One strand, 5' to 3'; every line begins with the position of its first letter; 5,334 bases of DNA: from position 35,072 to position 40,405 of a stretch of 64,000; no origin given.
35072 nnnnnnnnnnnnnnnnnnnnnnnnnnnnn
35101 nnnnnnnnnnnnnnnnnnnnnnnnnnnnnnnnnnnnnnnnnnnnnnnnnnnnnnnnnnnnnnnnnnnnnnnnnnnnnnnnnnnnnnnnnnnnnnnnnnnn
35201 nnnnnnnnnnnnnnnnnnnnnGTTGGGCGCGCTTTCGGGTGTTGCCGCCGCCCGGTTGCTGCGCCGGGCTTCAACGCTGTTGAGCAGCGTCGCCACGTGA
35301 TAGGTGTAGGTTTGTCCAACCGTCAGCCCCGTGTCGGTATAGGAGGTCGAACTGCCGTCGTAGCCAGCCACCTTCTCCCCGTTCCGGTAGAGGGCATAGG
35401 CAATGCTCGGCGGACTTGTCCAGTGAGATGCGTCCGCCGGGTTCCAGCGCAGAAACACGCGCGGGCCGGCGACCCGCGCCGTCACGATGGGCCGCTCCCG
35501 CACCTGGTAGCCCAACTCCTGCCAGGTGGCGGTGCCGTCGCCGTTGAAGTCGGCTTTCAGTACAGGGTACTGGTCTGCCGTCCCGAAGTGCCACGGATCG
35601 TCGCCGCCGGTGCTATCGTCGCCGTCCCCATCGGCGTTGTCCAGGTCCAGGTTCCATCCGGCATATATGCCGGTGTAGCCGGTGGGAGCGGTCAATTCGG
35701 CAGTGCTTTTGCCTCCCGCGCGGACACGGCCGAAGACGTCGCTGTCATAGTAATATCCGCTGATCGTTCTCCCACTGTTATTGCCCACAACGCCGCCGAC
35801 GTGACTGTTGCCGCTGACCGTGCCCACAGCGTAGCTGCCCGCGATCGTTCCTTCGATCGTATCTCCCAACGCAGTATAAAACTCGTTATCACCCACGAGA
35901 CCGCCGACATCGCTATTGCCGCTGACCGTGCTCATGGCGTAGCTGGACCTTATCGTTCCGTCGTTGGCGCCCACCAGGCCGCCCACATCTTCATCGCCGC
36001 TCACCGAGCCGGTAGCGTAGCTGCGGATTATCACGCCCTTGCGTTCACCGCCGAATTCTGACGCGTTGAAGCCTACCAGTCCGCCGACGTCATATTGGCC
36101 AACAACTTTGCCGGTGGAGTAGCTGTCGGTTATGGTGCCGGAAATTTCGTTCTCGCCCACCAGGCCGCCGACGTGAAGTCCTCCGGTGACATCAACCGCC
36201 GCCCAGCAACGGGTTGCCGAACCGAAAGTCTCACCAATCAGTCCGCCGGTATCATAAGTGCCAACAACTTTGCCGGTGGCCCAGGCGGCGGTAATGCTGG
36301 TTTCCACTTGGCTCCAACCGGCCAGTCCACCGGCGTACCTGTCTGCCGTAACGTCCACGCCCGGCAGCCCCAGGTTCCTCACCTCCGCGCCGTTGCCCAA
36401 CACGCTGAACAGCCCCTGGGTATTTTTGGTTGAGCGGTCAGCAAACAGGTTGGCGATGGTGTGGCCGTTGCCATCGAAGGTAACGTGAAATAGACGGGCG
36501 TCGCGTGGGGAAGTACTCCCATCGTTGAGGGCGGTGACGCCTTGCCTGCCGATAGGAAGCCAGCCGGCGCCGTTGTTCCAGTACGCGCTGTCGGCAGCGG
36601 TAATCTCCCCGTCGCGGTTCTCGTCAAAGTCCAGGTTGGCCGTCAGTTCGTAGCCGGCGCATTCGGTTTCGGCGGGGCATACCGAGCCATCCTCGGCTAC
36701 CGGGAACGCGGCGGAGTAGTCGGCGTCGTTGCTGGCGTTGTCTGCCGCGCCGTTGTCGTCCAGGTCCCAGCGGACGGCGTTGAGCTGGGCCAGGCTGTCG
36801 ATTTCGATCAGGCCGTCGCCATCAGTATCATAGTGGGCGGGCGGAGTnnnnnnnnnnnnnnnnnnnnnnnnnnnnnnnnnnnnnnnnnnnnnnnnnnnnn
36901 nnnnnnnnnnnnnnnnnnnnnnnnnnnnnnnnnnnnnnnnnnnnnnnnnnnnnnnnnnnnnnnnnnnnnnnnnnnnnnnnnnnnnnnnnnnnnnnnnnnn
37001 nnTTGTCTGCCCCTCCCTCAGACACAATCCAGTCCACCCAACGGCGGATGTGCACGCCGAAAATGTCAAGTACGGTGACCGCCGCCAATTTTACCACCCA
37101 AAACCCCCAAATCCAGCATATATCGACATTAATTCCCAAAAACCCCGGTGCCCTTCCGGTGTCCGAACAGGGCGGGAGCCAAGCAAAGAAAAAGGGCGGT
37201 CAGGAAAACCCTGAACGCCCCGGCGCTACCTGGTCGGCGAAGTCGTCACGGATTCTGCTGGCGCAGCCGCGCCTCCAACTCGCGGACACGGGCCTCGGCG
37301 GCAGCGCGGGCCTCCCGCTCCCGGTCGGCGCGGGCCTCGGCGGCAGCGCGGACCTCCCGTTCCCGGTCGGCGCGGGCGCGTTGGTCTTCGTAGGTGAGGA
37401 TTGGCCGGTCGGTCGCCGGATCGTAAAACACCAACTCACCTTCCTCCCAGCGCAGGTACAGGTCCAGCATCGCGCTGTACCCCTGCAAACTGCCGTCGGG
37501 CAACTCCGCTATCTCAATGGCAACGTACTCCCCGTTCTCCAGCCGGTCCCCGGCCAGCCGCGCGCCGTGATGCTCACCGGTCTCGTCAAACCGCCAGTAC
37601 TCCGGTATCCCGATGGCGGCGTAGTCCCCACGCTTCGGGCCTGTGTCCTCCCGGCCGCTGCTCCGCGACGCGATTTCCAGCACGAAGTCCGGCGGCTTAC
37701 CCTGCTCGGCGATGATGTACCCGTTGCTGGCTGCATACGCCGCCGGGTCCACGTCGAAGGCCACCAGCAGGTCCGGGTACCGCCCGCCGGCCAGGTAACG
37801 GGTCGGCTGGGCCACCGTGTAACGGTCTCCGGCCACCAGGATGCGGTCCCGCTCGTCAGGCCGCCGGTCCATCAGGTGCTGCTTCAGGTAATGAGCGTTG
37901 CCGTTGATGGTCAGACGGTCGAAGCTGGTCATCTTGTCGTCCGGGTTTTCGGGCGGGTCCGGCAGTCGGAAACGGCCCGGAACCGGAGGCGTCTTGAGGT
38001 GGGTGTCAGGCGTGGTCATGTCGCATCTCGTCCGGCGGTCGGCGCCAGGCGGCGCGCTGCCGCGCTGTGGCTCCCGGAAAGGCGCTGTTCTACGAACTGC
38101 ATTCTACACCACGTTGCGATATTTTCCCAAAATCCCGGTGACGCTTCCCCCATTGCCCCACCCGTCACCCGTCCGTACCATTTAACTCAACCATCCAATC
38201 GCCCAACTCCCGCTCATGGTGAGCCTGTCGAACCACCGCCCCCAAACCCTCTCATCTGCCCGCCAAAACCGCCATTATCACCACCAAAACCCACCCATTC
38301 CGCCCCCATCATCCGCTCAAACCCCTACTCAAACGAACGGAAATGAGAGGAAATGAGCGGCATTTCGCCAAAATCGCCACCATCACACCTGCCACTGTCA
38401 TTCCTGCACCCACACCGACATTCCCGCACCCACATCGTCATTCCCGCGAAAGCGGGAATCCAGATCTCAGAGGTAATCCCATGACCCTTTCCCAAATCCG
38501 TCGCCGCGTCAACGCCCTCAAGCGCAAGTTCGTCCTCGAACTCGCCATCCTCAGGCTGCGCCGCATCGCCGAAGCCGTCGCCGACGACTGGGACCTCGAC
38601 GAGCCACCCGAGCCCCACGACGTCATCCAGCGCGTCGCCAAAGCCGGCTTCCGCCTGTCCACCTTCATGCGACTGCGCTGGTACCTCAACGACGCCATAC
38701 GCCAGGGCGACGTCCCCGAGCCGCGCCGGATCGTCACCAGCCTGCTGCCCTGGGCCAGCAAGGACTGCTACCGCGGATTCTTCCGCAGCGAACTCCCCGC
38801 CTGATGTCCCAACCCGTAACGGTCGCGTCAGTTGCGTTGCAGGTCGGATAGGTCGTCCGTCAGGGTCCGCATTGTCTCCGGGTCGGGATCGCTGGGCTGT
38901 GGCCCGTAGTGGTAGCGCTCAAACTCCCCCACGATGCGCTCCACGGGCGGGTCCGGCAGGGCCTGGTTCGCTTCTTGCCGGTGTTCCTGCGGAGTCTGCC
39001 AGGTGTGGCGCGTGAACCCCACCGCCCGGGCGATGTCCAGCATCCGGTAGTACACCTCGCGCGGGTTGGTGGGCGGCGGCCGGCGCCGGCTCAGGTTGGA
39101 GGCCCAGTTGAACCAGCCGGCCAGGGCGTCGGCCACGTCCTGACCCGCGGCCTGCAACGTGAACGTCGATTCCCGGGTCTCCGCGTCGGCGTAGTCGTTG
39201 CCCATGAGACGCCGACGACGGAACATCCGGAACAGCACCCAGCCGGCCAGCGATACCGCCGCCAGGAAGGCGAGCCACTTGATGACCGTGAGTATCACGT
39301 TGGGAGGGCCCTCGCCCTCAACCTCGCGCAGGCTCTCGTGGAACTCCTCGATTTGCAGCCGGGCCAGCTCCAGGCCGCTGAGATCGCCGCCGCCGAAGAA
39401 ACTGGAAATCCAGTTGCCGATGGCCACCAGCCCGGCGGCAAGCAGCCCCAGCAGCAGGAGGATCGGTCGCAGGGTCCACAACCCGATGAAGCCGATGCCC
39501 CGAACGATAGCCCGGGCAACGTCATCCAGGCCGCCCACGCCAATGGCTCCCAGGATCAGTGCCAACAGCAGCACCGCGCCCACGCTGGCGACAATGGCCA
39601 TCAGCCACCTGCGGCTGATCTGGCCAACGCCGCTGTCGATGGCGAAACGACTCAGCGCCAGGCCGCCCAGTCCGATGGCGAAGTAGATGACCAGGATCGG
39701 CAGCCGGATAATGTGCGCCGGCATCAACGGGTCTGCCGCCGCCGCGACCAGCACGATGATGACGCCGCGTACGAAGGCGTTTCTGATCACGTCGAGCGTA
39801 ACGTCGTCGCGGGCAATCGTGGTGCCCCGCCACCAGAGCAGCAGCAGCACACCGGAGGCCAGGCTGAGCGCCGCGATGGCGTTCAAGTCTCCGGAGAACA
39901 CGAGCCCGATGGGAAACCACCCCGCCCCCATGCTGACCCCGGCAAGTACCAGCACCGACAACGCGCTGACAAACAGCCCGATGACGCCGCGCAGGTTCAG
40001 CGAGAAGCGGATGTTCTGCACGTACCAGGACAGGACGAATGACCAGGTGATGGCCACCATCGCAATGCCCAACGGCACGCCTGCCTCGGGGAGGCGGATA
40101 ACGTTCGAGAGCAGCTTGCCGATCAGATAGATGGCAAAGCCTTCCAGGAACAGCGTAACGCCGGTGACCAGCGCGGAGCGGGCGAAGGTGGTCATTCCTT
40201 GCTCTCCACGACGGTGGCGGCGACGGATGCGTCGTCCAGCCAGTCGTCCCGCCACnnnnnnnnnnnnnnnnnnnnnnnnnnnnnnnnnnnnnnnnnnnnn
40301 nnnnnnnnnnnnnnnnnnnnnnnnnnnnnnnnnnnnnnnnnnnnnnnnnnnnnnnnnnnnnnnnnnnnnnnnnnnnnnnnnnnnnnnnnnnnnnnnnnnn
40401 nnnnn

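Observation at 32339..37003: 1,554-aa surface protein combining duplicated GLUG-repeat modules with plant-type LRR modules, next to tRNA-Phe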

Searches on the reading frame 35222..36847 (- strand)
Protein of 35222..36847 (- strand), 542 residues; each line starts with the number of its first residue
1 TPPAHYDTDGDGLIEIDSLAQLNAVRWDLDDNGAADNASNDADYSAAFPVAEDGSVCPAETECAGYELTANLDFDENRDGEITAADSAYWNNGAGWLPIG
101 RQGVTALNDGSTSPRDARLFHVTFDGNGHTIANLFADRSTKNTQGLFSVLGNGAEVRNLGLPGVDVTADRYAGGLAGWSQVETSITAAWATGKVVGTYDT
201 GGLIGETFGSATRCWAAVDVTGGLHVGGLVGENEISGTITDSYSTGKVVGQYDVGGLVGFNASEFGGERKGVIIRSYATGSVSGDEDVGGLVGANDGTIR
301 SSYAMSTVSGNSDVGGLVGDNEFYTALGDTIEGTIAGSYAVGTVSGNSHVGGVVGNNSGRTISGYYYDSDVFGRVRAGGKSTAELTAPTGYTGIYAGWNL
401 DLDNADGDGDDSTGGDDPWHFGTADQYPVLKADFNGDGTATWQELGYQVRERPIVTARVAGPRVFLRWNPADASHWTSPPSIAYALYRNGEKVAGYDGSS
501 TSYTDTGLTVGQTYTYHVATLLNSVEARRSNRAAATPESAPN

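Call 24: search_solved_structures(query=window:35222-36847:-, max_evalue=1, show_alignments=2)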
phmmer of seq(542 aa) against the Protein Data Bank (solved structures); distinct sequences matched with E-value up to 1: 1.
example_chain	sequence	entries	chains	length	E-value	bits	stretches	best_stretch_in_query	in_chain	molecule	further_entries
3mpc_A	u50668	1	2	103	0.06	15.3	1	495-533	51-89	Fn3-like protein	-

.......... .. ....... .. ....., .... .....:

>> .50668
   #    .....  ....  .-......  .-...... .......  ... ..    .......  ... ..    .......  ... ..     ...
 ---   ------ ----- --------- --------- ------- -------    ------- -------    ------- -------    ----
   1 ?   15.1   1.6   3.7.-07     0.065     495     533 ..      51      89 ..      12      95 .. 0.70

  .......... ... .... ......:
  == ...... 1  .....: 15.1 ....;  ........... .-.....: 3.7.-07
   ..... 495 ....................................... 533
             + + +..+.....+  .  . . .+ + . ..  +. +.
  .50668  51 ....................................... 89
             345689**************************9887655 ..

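Call 30: search_solved_structures(query=A1, max_evalue=1, show_alignments=1)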
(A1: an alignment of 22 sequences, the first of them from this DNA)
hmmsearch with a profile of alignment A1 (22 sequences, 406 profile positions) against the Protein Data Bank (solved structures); distinct sequences matched with E-value up to 1: 8.
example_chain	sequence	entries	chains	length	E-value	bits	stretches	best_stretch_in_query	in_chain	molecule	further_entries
6xjb_A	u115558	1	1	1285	2e-16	63.5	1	126-281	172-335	Immunoglobulin A1 protease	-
7jgj_A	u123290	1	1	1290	2e-16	63.4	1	126-281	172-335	Immunoglobulin A1 protease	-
6xja_P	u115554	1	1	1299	2e-16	63.4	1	126-281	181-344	Immunoglobulin A1 protease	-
7uvl_P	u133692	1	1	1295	1.2e-13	54.3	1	126-285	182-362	LPXTG-motif cell wall anchor domain protein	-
7uvk_A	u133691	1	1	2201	6.4e-13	51.9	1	126-285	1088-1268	IgA1 Protease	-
6jd9_A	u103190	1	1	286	0.022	17.2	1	178-246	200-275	Alpha/beta hydrolase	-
3w9u_A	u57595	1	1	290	0.023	17.1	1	178-246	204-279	Putative lipase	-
4gw3_A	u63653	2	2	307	0.025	17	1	178-246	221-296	Putative lipase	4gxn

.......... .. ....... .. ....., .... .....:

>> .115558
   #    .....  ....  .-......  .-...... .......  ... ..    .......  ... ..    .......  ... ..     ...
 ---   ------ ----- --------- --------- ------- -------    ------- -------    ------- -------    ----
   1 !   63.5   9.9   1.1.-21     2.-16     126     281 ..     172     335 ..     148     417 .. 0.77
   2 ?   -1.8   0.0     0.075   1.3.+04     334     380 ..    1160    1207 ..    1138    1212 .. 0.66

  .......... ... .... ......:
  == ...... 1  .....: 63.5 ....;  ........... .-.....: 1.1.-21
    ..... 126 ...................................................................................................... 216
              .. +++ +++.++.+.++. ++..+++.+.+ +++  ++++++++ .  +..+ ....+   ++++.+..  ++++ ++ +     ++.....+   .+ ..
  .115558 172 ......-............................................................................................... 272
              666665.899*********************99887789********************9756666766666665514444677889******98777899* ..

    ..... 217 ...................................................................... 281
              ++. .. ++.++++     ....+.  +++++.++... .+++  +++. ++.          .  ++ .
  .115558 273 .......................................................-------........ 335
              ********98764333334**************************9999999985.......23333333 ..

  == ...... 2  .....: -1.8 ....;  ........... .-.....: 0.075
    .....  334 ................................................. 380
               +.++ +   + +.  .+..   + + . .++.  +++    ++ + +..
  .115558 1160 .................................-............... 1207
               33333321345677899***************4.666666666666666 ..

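Call 38: predict_structure(alignment_id=A1)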
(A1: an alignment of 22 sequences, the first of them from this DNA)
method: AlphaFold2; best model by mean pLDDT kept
length: 445 residues; sequences in the alignment: 22
mean_pLDDT: 85.7   pTM: 0.89
mean pLDDT of the five models: 85.7, 84.1, 83.9, 83.8, 83.1
residues with pLDDT >= 90: 235; 70-90: 154; 50-70: 42; < 50: 14
segments of 3 or more residues with pLDDT < 50: 101-106, 409-411
pLDDT, mean of each block of 10 residues (from residue 1): 84 94 85 84 82 75 95 82 77 82 47 75 95 89 94 95 96 95 96 98 95 97 98 93 98 96 77 96 98 94 96 93 73 91 93 82 79 71 78 78 50 74 81 74 72
secondary structure, 60 per line:
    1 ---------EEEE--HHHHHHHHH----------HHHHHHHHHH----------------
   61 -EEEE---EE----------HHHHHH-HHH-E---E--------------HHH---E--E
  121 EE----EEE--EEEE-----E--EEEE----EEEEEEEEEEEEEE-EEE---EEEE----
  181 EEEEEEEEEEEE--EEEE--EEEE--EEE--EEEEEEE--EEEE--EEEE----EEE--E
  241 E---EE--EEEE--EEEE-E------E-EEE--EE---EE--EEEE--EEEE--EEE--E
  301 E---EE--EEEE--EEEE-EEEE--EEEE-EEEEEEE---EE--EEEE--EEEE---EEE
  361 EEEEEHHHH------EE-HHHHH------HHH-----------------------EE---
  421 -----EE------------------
elements in order: E10-13 H16-24 H35-44 E62-65 H81-86 E120-122 E127-129 E132-135 E144-147 E152-165 E167-169 E173-176 E181-192 E195-198 E201-204 E207-209 E212-218 E221-224 E227-230 E235-237 E249-252 E255-258 E269-271 E283-286 E289-292 E295-297 E309-312 E315-318 E320-323 E326-329 E331-337 E345-348 E351-354 E358-365 H366-369 H379-383

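Call 41: fold_search(model_id=the predicted structure, library=pdb)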
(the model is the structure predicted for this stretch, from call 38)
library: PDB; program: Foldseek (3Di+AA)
matches with E <= 10: 237; with E <= 0.001: 5
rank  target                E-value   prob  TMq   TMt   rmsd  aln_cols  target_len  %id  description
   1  3n6z                  3.5e-07  1.00  0.45  0.57   7.2       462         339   16  Crystal structure of a putative immunoglobulin A1 protease (BACOVA_03286) from Bacteroides ovatus at 1.30 A resolution (released 2010-07-21)
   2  7uvk                  7.3e-05  1.00  0.41  0.15   6.2       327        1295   16  G. haemolysans IgA1 protease (released 2022-11-23)
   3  7uvl_P                7.7e-05  1.00  0.36  0.14   7.4       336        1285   16  IgA1 Protease with IgA1 substrate (released 2022-11-23)
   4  6xja_P                1.2e-04  1.00  0.40  0.15   7.4       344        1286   16  Streptococcus Pneumoniae IgA1 Protease with IgA1 substrate (released 2021-01-20)
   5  6xjb                  1.2e-04  1.00  0.37  0.14   6.9       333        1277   16  IgA1 Protease (released 2020-12-09)
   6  7jgj_A                1.3e-03  1.00  0.37  0.14   6.1       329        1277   20  IgA1 Protease in complex with neutralizing mAb (released 2020-12-09)
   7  2xt2_A                2.9e-02  0.33  0.17  0.29   9.6       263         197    6  Structure of the pentapeptide repeat protein AlbG, a resistance factor for the topoisomerase poison albicidin. (released 2010-10-13)
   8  2pyg_B                3.0e-02  0.38  0.23  0.25  12.7       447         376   11  Azotobacter vinelandii Mannuronan C-5 epimerase AlgE4 A-module (released 2008-05-27)
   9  2pyg_A                4.2e-02  0.35  0.19  0.22  11.7       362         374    8  Azotobacter vinelandii Mannuronan C-5 epimerase AlgE4 A-module (released 2008-05-27)
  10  8ja4                  5.4e-02  0.28  0.24  0.22  13.4       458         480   13  Structure of the alginate epimerase/lyase (released 2024-05-08)
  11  5dns_A                5.9e-02  0.16  0.14  0.23  11.5       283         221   10  t1428 loop variant in P3221 (released 2016-09-28)
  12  7e56                  6.2e-02  0.41  0.24  0.29  11.9       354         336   13  The mutant crystal structure of endo-polygalacturonase (T316C/G344C) from Talaromyces leycettanus JCM 12802 (released 2021-08-25)
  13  5lw3                  7.2e-02  0.33  0.23  0.26  10.9       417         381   10  Azotobacter vinelandii Mannuronan C-5 epimerase AlgE6 A-module (released 2017-10-25)
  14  5dqa_A                7.5e-02  0.41  0.20  0.34   9.8       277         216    8  t3284 loop variant of beta1 (released 2016-08-31)
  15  2x3h_A                8.3e-02  0.15  0.19  0.17  15.7       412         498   11  COLIPHAGE K5A LYASE (released 2010-06-02)
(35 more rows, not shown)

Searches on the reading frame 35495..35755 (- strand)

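Call 66: search_protein_families(library=pfam, proteins=[window:35495-35755:-], max_evalue=1)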
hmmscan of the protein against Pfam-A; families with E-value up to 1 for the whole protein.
seq(87 aa): 1 family
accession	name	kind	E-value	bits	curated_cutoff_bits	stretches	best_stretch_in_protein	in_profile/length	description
PF00036.39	EF-hand_1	-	0.75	9.9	25.4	1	67-82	8-23/29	EF hand domain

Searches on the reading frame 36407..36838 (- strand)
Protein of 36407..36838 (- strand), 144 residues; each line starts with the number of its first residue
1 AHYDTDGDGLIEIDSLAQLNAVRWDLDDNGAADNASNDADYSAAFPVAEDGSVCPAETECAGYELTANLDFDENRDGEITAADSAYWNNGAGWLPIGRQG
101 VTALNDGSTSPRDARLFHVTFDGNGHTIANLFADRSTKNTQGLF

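Call 66: search_protein_families(library=pfam, proteins=[window:36407-36838:-], max_evalue=1)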
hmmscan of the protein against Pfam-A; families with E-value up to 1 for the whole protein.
seq(144 aa): 3 families
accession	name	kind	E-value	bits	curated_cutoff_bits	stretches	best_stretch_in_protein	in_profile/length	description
PF00036.39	EF-hand_1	-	0.0016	18.3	25.4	1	2-16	8-22/29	EF hand domain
PF13405.12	EF-hand_6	-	0.074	13.3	25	1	2-18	8-24/30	EF-hand domain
PF13499.12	EF-hand_7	-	0.14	13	30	0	2-17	10-25/67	EF-hand domain pair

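Call 75: search_protein_representatives(alignment_id=A3)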
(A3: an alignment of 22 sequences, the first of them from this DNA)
Query: 22 sequences, 114 profile positions. Proteins with E-value up to 0.001 (for the whole library): 8137; up to 1e-10: 4468; up to 1e-30: 1723. The best 150 are listed.
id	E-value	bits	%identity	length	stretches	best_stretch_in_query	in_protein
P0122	0.0e+00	1422.3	-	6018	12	2-114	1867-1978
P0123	0.0e+00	1383.5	-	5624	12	1-114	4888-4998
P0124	0.0e+00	1026.9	-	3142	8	2-114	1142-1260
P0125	6.8e-299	986.7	-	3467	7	2-114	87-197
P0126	4.6e-294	971.1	-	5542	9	2-114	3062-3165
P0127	3.2e-291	962.0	-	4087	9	2-114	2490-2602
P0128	1.5e-280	927.6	-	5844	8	2-114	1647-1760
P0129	3.2e-278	920.1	-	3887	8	2-114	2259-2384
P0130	1.0e-274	908.8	-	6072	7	2-114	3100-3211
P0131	4.0e-267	884.4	-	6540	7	2-114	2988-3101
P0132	1.3e-263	873.0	-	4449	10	2-114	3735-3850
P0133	2.0e-259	859.6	-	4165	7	2-114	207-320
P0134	6.6e-258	854.6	-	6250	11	2-114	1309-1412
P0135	4.5e-256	848.7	-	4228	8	2-114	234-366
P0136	4.5e-243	806.8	-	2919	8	2-114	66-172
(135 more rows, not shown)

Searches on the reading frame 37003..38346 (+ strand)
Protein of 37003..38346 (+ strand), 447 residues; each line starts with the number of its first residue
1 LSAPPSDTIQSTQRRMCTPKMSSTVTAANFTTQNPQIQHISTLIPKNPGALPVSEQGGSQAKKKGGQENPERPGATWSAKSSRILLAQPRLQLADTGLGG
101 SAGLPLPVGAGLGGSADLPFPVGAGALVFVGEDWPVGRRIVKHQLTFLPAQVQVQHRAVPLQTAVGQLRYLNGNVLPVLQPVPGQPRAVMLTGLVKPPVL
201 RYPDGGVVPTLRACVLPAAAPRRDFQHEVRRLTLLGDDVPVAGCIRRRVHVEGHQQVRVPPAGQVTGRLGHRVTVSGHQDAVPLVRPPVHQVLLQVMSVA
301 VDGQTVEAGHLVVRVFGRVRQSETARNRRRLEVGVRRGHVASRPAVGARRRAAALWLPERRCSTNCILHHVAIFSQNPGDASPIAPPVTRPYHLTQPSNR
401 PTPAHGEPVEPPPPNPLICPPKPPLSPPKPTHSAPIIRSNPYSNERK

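Call 10: search_protein_families(library=pfam, proteins=[window:37003-38346:+], max_evalue=0.001)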
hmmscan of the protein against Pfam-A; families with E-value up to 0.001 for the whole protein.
window:37003-38346:+ (447 aa): 0 families

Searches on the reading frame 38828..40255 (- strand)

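Call 10: search_protein_families(library=pfam, proteins=[window:38828-40255:-], max_evalue=0.001)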
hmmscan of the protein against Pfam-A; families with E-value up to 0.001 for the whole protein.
window:38828-40255:- (475 aa): 1 family
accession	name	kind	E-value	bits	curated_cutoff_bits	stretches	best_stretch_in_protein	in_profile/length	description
PF13559.11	DUF4129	-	2.5e-09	37.5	24.8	1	402-458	2-59/69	Domain of unknown function (DUF4129)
